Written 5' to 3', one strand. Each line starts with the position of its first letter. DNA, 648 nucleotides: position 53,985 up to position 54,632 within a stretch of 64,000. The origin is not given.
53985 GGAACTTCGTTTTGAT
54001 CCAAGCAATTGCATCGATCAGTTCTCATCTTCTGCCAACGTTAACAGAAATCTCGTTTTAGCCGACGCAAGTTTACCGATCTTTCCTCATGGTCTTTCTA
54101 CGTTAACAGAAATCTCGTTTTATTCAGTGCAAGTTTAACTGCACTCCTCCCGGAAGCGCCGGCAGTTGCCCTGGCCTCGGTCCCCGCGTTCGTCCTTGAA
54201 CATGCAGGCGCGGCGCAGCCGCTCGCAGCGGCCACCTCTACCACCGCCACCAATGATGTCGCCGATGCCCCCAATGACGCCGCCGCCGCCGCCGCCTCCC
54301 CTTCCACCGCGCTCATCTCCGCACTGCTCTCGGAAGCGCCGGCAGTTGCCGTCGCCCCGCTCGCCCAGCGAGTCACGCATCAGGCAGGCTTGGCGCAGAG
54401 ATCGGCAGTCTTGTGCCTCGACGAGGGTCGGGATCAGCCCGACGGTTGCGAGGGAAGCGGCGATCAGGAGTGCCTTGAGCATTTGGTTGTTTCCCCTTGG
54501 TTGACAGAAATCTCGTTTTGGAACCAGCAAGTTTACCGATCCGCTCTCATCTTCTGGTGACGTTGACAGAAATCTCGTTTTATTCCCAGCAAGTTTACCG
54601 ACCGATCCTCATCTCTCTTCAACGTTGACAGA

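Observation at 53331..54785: Fourteen strictly 62-bp-phased repeat units in three blocks between the replication and packaging modules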

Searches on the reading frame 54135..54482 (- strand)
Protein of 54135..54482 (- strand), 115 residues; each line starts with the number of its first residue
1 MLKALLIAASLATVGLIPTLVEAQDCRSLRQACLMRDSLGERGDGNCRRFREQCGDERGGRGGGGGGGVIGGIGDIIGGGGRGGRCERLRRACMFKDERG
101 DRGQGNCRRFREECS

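Call 10: search_protein_families(library=pfam, proteins=[window:54135-54482:-], max_evalue=0.01)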
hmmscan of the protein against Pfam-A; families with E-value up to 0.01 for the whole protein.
window:54135-54482:- (115 aa): 0 families

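Call 11: search_protein_families(library=phrogs, proteins=[window:54135-54482:-], max_evalue=0.001)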
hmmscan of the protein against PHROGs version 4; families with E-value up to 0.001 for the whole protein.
window:54135-54482:- (115 aa): 0 families

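Call 32: find_encoding_contigs(protein=window:54135-54482:-, flank=10000)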
Protein window:54135-54482:- (115 aa): 1 contig read that carries it; 1 place shown.
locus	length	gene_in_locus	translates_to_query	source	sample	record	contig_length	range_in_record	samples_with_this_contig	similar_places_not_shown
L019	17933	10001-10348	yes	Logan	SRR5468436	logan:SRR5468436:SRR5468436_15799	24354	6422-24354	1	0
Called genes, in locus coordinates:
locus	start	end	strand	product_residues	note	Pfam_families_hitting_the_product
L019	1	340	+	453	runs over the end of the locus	-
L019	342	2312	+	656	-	PF00476:DNA_pol_A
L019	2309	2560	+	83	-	-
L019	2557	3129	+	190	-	PF07799:DUF1643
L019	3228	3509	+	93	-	-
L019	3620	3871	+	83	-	-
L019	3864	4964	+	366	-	-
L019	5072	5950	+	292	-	-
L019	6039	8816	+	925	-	PF08706:D5_N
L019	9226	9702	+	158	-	-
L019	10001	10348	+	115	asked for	-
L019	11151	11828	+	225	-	-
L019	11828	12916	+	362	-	-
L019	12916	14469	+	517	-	PF03237:Terminase_6N (weak), PF17289:Terminase_6C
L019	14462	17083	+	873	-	PF06381:Phage_portal_3, PF23474:Acb1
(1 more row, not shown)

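Call 98: search_protein_representatives(protein=window:54135-54482:-)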
Query: 115 residues. Proteins with E-value up to 0.001 (for the whole library): 148; up to 1e-10: 31; up to 1e-30: 0. The best 148 are listed.
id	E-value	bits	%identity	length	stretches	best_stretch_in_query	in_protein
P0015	1.7e-26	108.7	63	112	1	5-115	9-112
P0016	4.7e-18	81.4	59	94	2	4-55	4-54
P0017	3.8e-16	75.3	68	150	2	75-114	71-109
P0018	1.1e-15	73.7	71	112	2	83-114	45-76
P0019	1.2e-15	73.6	71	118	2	80-114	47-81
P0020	2.7e-15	72.5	57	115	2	15-59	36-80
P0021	6.9e-15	71.2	63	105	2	20-56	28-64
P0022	9.9e-15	70.7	43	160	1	7-114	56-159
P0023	1.0e-14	70.6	67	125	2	83-114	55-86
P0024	1.5e-14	70.1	48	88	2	3-54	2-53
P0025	2.4e-14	69.4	72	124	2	85-114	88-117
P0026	2.7e-14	69.2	56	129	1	22-114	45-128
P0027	3.5e-14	68.9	48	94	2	5-58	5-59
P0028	3.7e-14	68.8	53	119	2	60-114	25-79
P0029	7.8e-14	67.8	68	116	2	84-115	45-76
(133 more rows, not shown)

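Call 99: list_cluster_members(proteins=[P0015, P0016, P0017, P0018, P0019, P0020, P0021, P0022])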
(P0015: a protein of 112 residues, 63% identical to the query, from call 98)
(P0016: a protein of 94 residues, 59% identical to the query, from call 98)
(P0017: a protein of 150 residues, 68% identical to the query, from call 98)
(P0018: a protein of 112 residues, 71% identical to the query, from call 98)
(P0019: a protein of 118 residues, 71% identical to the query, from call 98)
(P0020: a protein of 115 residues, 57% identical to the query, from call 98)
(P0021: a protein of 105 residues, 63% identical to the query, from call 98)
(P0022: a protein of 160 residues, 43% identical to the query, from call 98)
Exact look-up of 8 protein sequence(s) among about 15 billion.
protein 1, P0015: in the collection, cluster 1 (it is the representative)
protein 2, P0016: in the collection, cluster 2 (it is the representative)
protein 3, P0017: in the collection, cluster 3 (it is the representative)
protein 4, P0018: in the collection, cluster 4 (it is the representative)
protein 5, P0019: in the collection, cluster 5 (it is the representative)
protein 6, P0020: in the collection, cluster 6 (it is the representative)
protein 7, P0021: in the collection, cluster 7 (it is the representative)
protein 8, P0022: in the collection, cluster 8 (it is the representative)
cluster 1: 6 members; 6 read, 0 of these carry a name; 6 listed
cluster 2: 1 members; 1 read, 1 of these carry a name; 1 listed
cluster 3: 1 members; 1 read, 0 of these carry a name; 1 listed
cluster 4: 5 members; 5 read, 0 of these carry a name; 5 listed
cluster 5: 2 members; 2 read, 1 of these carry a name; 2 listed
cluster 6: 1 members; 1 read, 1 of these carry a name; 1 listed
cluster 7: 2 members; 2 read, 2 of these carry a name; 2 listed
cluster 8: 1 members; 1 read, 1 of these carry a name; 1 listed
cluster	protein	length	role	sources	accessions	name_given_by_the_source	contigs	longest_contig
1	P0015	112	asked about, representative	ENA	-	-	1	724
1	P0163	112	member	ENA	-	-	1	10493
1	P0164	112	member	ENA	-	-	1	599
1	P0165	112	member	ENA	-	-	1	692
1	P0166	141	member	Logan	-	-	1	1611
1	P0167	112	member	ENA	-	-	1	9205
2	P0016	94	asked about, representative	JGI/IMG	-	hypothetical protein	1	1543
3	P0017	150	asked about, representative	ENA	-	-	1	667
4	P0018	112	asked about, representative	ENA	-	-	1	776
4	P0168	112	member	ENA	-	-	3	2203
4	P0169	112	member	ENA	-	-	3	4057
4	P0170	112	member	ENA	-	-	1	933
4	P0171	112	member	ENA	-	-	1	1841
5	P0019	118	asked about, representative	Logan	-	-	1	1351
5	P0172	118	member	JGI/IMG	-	hypothetical protein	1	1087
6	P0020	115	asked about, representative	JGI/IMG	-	hypothetical protein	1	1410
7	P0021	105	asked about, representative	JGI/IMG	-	hypothetical protein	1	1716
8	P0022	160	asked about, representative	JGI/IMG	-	hypothetical protein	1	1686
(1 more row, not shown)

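Call 100: find_encoding_contigs(protein=P0163, flank=6000, max_places=3)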
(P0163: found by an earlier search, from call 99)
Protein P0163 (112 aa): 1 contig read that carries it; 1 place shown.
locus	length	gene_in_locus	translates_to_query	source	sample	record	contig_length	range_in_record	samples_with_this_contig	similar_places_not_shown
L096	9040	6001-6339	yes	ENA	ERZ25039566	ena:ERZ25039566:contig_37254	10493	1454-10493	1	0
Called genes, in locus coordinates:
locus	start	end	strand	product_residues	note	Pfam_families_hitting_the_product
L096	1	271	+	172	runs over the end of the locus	-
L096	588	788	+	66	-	-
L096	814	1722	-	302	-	-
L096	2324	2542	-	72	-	-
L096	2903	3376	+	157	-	-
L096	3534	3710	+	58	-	PF20605:Antitox_RHH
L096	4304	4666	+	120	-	-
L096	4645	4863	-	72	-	-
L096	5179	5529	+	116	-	-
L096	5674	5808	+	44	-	-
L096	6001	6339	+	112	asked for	-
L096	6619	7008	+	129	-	-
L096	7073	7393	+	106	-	-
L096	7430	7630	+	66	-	-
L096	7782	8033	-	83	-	-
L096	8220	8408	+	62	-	-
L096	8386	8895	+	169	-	PF00239:Resolvase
